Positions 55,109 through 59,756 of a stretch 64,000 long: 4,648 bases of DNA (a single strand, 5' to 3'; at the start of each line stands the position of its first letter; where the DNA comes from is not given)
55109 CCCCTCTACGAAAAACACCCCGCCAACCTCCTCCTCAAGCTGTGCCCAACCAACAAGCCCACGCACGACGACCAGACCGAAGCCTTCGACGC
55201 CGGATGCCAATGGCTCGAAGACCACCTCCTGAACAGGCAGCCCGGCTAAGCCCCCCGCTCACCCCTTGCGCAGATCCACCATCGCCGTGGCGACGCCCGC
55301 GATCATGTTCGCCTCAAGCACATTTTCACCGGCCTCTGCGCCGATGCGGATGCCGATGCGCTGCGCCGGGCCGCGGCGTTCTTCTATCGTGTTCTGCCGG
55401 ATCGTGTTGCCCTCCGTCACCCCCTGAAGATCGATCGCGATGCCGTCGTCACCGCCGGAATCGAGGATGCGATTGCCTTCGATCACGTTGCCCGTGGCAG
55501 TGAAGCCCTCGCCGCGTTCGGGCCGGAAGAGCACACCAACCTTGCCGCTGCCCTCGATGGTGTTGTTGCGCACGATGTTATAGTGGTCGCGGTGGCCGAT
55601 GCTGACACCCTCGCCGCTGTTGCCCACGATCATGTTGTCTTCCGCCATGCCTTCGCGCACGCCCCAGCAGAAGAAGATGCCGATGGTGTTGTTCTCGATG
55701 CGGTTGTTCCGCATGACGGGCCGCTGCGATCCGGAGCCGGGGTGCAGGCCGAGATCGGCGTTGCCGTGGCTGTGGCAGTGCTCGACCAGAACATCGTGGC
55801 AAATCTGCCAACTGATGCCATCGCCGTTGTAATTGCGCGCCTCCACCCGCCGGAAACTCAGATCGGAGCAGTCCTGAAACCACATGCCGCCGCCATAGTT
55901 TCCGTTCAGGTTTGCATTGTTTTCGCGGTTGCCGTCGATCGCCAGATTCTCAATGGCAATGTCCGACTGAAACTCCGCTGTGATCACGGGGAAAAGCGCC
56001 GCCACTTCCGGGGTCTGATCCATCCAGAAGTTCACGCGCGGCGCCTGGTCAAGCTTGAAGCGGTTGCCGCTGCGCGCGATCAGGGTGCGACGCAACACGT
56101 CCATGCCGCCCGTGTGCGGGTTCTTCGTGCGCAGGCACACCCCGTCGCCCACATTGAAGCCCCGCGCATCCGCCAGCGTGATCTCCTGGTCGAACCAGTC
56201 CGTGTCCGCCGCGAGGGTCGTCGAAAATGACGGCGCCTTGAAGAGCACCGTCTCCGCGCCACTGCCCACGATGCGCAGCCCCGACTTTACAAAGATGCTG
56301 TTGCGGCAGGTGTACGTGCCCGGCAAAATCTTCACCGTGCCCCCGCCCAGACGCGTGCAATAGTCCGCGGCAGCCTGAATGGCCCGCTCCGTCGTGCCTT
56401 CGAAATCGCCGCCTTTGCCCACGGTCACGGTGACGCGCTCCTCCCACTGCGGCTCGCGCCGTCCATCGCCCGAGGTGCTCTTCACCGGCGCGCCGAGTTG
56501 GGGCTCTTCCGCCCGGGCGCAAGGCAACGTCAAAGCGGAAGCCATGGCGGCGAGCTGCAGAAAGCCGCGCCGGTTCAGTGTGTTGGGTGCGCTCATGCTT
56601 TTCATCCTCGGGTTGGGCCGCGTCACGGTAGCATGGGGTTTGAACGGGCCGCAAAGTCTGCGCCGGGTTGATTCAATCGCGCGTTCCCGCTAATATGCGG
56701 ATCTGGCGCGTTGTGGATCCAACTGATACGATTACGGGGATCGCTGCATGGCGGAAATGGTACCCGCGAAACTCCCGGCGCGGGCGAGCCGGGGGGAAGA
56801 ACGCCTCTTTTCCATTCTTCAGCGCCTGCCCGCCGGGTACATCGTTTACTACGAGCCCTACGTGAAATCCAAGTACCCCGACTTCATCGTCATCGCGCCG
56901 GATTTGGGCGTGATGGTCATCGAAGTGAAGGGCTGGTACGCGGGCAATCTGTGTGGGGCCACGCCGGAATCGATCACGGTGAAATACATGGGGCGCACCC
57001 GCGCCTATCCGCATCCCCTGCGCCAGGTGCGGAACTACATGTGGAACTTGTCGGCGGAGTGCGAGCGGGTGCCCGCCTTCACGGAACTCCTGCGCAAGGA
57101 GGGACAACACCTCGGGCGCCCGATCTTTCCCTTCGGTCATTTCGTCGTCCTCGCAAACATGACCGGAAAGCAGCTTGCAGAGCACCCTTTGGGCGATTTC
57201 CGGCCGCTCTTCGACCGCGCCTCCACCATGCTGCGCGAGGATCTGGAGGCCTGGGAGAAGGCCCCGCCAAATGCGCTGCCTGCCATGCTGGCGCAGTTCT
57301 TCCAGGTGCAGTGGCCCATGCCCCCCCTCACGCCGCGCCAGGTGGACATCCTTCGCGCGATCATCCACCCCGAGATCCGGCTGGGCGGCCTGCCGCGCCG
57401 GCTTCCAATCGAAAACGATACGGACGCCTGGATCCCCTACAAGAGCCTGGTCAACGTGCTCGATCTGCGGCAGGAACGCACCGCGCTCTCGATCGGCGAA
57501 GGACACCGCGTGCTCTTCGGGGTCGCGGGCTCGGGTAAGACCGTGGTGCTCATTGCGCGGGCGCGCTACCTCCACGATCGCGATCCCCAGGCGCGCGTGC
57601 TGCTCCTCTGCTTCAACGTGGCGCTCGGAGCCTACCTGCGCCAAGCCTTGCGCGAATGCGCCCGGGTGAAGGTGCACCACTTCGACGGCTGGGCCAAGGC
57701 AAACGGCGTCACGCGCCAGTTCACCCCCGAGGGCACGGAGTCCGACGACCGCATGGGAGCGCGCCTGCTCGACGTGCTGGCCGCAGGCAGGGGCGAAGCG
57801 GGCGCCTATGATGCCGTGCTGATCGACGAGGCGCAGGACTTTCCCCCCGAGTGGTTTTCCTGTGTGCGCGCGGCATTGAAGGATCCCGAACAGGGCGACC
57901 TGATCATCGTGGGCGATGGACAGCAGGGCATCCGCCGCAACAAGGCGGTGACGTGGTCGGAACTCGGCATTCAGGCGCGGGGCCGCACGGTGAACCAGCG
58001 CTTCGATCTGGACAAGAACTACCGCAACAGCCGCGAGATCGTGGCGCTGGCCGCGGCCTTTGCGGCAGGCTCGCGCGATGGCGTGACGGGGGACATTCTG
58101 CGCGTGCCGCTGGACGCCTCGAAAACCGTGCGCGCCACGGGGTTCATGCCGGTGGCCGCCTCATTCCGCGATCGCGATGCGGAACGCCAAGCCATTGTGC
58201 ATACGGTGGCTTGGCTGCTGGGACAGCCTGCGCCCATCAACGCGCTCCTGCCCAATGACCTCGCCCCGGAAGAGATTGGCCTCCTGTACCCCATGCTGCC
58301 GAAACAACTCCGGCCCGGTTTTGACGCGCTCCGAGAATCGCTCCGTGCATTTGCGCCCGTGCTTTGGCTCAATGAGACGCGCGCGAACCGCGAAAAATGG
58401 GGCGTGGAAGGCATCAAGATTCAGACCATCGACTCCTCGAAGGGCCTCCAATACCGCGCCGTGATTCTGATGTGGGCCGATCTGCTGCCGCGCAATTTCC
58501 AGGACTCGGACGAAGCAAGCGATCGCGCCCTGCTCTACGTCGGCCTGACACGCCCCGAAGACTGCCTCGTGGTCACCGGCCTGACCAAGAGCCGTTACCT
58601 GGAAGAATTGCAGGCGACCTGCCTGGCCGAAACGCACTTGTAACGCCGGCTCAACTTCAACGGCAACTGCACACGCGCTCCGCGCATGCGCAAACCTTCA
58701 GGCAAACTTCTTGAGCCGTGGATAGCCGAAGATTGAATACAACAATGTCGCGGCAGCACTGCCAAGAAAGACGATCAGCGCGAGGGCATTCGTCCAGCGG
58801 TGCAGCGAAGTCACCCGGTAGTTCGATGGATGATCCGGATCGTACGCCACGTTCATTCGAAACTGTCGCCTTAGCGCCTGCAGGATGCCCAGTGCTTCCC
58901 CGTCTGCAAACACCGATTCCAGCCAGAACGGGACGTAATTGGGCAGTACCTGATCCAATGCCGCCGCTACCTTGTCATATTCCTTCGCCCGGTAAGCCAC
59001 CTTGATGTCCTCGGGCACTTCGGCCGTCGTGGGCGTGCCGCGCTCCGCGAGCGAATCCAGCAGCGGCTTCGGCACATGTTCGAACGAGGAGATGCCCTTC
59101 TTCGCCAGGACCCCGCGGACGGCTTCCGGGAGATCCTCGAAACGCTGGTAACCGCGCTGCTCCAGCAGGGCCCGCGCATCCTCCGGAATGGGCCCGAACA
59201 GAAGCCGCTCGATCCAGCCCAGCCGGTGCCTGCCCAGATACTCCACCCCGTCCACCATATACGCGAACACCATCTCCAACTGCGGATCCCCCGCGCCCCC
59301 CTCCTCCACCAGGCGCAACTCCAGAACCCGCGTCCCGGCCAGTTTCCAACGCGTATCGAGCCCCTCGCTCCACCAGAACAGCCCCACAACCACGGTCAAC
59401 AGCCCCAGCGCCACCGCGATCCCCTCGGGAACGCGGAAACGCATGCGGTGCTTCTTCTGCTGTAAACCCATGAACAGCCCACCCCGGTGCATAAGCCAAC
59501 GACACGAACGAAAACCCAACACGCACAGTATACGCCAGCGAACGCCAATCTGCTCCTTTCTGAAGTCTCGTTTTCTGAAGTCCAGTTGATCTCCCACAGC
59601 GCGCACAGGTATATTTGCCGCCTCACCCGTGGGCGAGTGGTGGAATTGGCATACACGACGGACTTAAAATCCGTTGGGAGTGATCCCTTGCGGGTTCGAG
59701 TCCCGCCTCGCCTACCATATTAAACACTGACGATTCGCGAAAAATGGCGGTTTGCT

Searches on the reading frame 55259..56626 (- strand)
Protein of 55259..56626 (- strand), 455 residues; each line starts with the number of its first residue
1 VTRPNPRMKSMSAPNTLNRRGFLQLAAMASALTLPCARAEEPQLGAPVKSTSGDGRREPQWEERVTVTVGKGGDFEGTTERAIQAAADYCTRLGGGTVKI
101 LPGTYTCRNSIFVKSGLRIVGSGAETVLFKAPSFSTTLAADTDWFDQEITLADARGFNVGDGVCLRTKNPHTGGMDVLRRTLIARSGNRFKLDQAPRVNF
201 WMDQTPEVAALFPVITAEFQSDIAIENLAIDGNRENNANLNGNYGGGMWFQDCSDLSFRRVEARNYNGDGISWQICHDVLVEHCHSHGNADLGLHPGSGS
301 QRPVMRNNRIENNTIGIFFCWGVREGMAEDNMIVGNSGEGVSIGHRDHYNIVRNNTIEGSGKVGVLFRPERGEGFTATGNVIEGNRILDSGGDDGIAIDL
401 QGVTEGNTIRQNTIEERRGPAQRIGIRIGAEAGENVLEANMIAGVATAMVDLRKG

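Call 9: search_protein_families(library=pfam, proteins=[window:55259-56626:-], max_evalue=0.001)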
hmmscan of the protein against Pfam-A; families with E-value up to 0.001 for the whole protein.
window:55259-56626:- (455 aa): 3 families
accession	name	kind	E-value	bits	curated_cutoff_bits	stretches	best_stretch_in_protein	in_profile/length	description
PF13229.12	Beta_helix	-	1.2e-16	61.1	25.9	1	236-357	37-158/158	Right handed beta helix region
PF05048.19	NosD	-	1.7e-12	47.7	23.6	1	231-367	25-155/212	Periplasmic copper-binding protein (NosD)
PF12708.12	Pect-lyase_RHGA_epim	-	2e-05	25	27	0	73-317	11-212/213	Rhamnogalacturonase A/epimerase, pectate lyase-like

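Call 27: search_protein_families(library=padloc, proteins=[window:55259-56626:-], max_evalue=0.01)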
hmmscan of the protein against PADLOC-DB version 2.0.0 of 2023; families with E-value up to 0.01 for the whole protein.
window:55259-56626:- (455 aa): 0 families

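Call 81: find_related_loci(query=window:55259-56626:-, collection=genome_contigs, flank=10000)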
Query window:55259-56626:- (455 aa) in genome_contigs; peptide patterns used: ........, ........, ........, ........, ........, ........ (x = any residue, [..] = any of these).
16 stretches matched a pattern, but none encodes a relative of the query by tblastn (E <= 1e-3).

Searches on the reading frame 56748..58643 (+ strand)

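Call 9: search_protein_families(library=pfam, proteins=[window:56748-58643:+], max_evalue=0.001)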
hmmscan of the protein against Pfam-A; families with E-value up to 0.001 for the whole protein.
window:56748-58643:+ (631 aa): 9 families
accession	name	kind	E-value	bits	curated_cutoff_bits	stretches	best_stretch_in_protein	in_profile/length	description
PF08378.17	NERD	-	2.8e-09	37.9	22.1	1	14-105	3-95/111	Nuclease-related domain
PF13361.12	UvrD_C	-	1.9e-08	34.6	25.6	1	531-610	263-346/350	UvrD-like helicase C-terminal domain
PF00580.27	UvrD-helicase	-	5.5e-08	33.3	23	0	242-303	4-67/271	UvrD/REP helicase N-terminal domain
PF13245.12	AAA_19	-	1.7e-07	31.9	25.1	1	251-395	11-130/134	AAA domain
PF09848.15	SLFN-g3_helicase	-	9.3e-06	25.6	24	1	258-430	8-166/354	Schlafen group 3, DNA/RNA helicase domain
PF13538.12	UvrD_C_2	-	1.5e-05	25.2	27.4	1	560-605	6-47/52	UvrD-like helicase C-terminal domain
PF13401.12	AAA_22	-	7.1e-05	23.6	27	1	251-386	5-119/130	AAA domain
PF01443.25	Viral_helicase1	-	0.00017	21.9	21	0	542-609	166-226/228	Viral superfamily 1 RNA helicase core domain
PF13604.12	AAA_30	-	0.00088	19.5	27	0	246-441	13-171/191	AAA domain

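Call 27: search_protein_families(library=padloc, proteins=[window:56748-58643:+], max_evalue=0.01)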
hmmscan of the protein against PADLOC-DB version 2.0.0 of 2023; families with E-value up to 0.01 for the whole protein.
window:56748-58643:+ (631 aa): 33 families (the best 25 are shown)
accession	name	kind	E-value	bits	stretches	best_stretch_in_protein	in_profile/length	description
PDLC01087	C3a187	-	7.5e-71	237.6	1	8-622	10-554/559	NERD+UvrD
PDLC03813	RTasNERD-Hel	-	1.4e-17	62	2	1-62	1-70/519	DRT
PDLC00132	GajB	-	3.1e-15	53.9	2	353-442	214-302/625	UrvD helicase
PDLC03002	Helicase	-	6.2e-13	45.9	2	235-290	188-243/707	-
PDLC00117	GajB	-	8.7e-12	42.3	1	554-611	513-576/604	UrvD helicase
PDLC00127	GajB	-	2.5e-10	37.5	1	355-439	203-289/594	UrvD helicase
PDLC00122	GajB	-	8.1e-10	36.2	1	557-625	424-485/502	UrvD helicase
PDLC03802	RTasHel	-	1.1e-09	35.7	1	353-441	192-275/675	DRT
PDLC00103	GajB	-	6.1e-09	33.3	1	552-614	517-579/612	UrvD helicase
PDLC00120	GajB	-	6.2e-09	33.5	1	547-609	364-429/458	UrvD helicase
PDLC00114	GajB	-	2.9e-08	30.7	1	353-488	215-344/635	UrvD helicase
PDLC00104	GajB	-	3.5e-08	30.6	0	239-291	3-57/574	UrvD helicase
PDLC00112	GajB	-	9.6e-08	29.1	0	554-609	493-555/581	UrvD helicase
PDLC00130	GajB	-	2.5e-07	27.4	1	555-610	508-567/589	UrvD helicase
PDLC00129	GajB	-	1.6e-06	25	1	354-439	227-309/594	UrvD helicase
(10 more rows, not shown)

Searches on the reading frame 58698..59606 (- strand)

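Call 9: search_protein_families(library=pfam, proteins=[window:58698-59606:-], max_evalue=0.001)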
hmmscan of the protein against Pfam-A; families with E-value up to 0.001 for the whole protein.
window:58698-59606:- (302 aa): 0 families

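Call 27: search_protein_families(library=padloc, proteins=[window:58698-59606:-], max_evalue=0.01)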
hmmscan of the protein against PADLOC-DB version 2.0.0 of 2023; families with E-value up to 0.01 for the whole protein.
window:58698-59606:- (302 aa): 1 family
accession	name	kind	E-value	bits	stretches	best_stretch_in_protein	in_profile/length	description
PDLC01949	CARF9--CARF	-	0.0076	14.1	0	238-288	118-170/247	-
